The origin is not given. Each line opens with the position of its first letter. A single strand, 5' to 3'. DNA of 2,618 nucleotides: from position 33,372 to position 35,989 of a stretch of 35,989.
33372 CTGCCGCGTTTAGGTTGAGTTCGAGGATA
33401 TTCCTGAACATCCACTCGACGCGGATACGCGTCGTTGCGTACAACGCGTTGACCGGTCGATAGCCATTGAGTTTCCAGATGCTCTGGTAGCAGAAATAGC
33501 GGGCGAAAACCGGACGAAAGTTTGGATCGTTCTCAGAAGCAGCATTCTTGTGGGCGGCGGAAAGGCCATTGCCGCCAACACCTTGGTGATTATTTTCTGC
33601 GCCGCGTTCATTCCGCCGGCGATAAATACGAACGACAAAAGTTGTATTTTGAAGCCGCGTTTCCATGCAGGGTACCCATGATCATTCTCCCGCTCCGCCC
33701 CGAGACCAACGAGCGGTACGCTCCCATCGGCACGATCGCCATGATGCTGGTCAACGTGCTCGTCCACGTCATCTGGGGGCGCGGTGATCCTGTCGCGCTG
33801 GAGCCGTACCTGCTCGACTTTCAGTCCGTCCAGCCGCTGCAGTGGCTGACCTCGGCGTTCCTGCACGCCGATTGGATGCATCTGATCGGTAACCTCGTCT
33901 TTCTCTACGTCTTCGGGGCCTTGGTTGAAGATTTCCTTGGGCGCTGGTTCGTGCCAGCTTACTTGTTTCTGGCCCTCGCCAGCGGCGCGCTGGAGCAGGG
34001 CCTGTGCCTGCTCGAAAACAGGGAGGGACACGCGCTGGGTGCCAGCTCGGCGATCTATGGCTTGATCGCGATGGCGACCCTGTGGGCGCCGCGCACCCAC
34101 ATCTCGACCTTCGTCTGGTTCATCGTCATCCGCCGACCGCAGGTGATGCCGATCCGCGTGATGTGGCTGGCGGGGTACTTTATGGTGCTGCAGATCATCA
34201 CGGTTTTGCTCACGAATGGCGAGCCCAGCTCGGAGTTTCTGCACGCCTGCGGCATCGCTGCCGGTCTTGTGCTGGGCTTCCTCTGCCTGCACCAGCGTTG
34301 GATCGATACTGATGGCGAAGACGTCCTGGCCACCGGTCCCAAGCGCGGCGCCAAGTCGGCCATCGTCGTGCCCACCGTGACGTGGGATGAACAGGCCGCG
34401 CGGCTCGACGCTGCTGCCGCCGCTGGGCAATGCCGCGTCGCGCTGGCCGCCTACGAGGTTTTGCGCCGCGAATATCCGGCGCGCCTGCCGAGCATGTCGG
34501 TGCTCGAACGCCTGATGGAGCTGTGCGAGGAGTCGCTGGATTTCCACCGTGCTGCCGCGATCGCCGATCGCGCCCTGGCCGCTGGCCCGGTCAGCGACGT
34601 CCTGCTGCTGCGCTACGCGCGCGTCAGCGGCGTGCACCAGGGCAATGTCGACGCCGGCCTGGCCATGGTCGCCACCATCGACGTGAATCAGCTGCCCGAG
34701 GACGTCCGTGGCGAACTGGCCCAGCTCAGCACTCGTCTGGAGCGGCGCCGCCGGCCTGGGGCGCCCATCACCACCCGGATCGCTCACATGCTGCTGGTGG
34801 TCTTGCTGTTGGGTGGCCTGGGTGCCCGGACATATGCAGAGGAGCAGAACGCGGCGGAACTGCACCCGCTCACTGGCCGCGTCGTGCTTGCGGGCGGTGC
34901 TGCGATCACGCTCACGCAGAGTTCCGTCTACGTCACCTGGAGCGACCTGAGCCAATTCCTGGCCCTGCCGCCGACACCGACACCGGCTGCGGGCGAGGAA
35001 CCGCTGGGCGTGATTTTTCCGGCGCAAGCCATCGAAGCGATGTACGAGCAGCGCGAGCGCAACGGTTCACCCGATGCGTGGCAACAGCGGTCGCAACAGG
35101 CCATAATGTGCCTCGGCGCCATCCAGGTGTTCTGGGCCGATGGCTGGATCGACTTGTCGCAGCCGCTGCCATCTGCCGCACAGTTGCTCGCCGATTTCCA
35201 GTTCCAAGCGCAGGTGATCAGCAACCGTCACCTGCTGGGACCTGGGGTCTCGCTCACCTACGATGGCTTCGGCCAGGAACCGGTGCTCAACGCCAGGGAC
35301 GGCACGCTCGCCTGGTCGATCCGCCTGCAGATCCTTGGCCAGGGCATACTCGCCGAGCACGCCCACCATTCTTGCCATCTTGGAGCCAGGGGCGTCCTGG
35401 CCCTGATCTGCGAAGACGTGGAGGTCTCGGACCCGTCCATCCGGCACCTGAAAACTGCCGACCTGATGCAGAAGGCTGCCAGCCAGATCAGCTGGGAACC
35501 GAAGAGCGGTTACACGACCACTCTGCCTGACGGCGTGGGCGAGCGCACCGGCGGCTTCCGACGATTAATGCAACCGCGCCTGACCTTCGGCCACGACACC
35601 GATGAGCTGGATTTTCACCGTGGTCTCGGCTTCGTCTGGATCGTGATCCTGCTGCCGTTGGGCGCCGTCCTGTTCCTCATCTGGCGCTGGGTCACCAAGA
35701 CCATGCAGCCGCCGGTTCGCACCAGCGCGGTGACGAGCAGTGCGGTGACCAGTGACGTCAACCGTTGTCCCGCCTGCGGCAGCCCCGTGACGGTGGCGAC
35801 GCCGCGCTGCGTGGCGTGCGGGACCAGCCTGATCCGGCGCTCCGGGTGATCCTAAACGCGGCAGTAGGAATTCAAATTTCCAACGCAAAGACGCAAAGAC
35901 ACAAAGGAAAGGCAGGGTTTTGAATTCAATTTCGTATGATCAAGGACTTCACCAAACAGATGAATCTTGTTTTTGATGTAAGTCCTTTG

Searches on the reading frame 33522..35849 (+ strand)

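Call 12: search_protein_families(library=pfam, proteins=[window:33522-35849:+])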
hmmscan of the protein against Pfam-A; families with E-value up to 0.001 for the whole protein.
window:33522-35849:+ (775 aa): 1 family
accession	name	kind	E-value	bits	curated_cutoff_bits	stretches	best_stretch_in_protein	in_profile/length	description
PF01694.28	Rhomboid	-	1.6e-19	71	22.6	1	104-257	3-142/143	Rhomboid domain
